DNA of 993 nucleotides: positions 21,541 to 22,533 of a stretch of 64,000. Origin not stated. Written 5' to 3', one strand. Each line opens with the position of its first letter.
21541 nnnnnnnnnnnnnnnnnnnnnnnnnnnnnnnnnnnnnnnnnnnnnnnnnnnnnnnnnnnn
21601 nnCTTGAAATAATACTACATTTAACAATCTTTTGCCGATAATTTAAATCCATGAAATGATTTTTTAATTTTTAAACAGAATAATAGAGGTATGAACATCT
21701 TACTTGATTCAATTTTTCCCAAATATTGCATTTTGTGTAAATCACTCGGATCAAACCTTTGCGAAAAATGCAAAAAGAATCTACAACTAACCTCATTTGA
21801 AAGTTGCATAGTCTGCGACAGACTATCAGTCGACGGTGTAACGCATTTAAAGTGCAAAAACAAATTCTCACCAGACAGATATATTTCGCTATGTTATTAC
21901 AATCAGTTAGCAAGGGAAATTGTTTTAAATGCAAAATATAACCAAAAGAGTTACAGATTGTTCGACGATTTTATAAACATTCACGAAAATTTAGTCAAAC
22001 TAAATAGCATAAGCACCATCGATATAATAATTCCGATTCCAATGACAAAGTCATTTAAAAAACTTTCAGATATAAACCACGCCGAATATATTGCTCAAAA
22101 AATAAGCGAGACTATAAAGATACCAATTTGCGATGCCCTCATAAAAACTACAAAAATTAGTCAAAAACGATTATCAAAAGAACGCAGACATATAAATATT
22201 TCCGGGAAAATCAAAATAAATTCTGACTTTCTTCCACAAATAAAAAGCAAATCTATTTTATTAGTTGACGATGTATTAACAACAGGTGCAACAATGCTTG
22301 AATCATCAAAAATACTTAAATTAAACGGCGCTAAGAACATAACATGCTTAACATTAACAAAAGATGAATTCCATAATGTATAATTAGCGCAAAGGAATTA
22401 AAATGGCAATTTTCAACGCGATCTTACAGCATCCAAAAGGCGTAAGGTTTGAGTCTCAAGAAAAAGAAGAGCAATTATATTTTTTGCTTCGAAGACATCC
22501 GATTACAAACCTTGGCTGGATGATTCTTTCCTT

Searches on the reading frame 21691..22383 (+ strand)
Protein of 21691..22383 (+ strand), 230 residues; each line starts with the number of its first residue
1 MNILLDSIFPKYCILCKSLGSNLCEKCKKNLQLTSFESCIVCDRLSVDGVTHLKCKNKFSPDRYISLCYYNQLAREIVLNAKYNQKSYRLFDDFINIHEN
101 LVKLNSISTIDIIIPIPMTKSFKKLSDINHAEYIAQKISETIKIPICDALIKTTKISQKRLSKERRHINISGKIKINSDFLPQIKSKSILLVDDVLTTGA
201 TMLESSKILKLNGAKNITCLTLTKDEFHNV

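Call 67: search_protein_families(library=pfam, proteins=[window:21691-22383:+], max_evalue=0.0001)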
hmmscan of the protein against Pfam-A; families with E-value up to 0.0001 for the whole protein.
window:21691-22383:+ (230 aa): 2 families
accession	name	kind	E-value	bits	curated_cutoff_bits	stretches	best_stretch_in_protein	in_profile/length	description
PF00156.33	Pribosyltran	-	1.3e-07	31.5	26.3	1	134-223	43-124/158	Phosphoribosyl transferase domain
PF18912.6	DZR_2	-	3.6e-05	23.9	27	1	4-45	1-45/56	Double zinc ribbon domain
